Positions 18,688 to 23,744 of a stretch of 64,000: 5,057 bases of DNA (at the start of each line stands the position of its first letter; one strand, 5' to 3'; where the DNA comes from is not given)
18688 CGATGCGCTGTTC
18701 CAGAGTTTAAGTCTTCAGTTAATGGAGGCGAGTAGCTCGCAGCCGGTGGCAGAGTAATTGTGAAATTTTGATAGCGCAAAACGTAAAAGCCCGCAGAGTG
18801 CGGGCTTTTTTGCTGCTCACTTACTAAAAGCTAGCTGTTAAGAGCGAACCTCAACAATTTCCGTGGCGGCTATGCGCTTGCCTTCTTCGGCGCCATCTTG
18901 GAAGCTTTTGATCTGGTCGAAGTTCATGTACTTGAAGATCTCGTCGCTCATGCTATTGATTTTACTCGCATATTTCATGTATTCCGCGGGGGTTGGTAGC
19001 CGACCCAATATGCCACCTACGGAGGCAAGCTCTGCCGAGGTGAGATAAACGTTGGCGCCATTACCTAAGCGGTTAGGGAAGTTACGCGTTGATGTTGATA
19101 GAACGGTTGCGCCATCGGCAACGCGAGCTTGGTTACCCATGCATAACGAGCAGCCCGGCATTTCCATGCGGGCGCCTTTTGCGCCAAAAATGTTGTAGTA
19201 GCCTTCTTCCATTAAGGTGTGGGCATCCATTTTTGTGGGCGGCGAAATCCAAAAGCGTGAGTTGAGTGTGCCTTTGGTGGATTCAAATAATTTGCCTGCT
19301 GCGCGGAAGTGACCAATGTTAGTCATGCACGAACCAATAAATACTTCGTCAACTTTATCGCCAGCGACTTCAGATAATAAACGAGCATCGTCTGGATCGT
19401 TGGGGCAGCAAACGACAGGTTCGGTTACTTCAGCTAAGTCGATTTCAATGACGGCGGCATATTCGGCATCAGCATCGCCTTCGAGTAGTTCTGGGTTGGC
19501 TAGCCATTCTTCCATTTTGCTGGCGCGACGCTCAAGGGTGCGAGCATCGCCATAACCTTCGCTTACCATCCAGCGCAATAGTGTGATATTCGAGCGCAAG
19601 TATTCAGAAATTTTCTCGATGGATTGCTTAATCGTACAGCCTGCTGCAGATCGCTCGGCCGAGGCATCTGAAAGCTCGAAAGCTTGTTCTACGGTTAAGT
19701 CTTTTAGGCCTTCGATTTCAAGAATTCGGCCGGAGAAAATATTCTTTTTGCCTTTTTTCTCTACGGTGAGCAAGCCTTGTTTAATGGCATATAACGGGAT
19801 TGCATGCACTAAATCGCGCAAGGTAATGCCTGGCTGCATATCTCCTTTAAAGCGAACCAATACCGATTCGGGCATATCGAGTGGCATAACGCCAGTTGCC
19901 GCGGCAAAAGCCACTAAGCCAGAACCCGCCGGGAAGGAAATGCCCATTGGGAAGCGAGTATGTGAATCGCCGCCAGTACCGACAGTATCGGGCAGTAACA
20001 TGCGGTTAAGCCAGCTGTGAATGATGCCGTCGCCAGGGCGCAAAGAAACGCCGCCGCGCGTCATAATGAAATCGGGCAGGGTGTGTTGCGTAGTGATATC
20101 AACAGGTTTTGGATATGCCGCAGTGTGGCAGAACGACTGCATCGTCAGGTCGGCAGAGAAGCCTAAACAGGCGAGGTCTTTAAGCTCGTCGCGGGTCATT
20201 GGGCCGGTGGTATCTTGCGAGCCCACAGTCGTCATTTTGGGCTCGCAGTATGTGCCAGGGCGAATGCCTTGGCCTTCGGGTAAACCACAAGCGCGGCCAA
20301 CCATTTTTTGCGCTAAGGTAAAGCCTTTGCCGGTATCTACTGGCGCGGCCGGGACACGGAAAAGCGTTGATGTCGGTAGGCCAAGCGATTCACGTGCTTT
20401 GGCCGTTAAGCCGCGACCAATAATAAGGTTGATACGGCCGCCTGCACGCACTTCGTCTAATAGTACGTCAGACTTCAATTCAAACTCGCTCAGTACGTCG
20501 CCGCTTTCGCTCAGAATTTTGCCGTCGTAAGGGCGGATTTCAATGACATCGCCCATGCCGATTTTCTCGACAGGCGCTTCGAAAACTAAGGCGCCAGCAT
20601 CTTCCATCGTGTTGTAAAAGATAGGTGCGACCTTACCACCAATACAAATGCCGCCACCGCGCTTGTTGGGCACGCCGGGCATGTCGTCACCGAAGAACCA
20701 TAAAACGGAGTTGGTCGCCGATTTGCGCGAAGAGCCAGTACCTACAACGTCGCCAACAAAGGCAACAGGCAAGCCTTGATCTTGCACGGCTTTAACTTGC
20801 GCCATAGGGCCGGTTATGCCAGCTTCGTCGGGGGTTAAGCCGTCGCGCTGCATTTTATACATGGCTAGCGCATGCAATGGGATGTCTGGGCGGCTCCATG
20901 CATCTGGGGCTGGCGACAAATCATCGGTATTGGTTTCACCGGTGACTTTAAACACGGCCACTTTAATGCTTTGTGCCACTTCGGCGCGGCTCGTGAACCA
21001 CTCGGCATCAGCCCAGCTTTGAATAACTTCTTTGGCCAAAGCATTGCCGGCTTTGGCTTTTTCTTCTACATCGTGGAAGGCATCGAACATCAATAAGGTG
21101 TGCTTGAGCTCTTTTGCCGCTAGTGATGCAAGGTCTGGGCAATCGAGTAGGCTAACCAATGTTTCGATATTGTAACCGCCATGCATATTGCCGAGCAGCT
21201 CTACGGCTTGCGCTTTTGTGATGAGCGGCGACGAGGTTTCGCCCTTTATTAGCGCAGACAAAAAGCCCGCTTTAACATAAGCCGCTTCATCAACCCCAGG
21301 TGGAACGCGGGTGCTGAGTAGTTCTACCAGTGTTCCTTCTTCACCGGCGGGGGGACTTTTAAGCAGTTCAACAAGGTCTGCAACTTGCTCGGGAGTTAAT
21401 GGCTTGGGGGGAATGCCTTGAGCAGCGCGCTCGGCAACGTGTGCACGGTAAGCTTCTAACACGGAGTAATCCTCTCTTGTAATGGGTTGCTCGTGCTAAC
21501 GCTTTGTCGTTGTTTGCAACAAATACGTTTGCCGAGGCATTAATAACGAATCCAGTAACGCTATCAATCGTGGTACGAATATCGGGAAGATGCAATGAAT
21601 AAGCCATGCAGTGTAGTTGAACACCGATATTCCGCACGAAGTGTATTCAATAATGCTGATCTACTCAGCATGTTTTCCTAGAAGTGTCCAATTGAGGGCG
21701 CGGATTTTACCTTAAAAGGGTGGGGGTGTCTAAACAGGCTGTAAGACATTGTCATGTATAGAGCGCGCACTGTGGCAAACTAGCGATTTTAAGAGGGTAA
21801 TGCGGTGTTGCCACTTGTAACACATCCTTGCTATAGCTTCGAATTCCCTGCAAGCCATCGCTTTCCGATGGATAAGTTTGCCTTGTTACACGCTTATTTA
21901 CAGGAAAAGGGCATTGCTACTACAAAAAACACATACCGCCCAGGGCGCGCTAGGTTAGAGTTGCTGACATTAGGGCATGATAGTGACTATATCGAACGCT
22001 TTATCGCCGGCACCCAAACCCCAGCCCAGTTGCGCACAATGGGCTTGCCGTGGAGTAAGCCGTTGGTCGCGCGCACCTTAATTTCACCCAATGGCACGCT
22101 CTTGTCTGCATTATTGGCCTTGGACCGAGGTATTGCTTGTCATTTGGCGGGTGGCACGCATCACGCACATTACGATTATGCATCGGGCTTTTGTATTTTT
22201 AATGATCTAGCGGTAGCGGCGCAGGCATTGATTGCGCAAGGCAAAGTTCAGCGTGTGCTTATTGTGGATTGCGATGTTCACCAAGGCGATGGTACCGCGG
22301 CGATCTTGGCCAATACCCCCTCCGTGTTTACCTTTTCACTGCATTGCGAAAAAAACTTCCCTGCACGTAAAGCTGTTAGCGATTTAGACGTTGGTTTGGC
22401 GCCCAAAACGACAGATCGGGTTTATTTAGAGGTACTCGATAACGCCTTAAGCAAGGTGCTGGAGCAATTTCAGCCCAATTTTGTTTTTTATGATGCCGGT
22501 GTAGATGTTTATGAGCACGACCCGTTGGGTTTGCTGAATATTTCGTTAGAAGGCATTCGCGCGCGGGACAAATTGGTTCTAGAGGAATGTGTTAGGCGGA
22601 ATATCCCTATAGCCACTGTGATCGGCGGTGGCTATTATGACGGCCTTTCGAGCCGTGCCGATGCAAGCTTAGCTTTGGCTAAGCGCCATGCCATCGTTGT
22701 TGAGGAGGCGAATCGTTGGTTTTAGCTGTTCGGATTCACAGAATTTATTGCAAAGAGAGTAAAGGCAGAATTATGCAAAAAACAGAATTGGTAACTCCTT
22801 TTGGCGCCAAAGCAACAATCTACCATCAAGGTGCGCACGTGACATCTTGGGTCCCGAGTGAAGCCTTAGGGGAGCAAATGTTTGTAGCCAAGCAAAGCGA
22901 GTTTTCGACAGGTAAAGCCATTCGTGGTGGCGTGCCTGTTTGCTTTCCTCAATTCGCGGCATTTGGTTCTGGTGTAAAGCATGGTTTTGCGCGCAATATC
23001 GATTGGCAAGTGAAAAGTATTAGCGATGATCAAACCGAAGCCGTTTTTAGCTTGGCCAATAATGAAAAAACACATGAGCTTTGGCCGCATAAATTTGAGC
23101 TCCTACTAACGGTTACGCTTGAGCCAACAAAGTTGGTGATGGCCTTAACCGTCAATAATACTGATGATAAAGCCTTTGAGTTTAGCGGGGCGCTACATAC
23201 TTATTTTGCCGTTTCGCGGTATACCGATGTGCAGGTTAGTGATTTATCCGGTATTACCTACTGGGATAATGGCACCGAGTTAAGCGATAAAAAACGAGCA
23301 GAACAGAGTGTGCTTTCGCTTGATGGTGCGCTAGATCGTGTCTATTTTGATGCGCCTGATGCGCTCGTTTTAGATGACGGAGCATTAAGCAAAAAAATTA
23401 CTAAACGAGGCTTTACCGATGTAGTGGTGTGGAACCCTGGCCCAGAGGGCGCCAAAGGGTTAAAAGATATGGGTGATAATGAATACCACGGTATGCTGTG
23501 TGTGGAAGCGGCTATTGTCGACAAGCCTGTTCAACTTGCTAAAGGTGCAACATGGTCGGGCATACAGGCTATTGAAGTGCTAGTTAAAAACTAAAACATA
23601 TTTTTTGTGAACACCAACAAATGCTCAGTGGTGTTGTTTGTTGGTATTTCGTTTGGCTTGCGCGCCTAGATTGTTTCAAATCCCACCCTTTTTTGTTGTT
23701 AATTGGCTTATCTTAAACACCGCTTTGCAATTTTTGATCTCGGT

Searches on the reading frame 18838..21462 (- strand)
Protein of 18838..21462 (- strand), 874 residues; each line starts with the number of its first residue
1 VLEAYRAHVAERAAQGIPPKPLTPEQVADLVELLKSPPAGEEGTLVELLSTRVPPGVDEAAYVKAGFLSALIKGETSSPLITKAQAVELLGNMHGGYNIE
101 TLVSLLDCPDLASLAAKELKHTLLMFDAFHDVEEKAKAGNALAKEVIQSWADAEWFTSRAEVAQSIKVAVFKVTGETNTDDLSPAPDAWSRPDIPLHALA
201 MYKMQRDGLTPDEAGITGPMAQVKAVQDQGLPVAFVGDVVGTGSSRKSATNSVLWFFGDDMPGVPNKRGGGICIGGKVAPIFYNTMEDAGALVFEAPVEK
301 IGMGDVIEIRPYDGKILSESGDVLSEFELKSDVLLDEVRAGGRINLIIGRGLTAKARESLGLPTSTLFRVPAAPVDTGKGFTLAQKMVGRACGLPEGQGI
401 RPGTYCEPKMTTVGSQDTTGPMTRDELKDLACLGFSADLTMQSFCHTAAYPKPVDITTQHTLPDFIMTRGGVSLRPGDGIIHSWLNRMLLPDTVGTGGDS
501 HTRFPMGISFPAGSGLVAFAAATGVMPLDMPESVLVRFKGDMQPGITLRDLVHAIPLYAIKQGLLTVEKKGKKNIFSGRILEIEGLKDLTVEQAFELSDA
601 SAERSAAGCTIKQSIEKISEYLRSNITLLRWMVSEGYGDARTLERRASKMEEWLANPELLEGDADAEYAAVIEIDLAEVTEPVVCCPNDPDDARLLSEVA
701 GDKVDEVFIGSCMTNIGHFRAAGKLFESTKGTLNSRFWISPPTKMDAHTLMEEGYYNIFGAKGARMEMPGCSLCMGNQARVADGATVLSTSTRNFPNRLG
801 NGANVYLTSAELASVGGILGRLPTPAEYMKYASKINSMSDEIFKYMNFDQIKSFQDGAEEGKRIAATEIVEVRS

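Call 43: search_protein_families(library=pfam, proteins=[window:18838-21462:-], max_evalue=0.00001)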
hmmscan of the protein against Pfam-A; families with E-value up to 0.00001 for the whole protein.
window:18838-21462:- (874 aa): 3 families
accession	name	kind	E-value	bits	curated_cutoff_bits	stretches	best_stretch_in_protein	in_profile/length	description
PF06434.19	Aconitase_2_N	-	7.2e-92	307.1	27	1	168-381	1-204/204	Aconitate hydratase 2 N-terminus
PF11791.14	Aconitase_B_N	-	1e-66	224.1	25.8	1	4-156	1-153/153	Aconitate B N-terminal domain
PF00330.25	Aconitase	-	1.8e-38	133.2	28.7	2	700-815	337-458/463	Aconitase family (aconitate hydratase)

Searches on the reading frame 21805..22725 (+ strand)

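Call 43: search_protein_families(library=pfam, proteins=[window:21805-22725:+], max_evalue=0.00001)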
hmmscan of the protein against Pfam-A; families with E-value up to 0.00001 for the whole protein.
window:21805-22725:+ (306 aa): 1 family
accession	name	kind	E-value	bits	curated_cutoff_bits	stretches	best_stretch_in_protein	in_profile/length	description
PF00850.24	Hist_deacetyl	-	7.4e-57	193.4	27.9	1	18-281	1-286/298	Histone deacetylase domain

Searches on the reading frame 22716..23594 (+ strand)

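Call 43: search_protein_families(library=pfam, proteins=[window:22716-23594:+], max_evalue=0.00001)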
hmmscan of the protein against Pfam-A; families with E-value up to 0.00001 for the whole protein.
window:22716-23594:+ (292 aa): 1 family
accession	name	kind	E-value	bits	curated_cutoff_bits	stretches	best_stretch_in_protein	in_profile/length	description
PF01263.26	Aldose_epim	-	2.9e-41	142.2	27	1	27-285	7-297/299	Aldose 1-epimerase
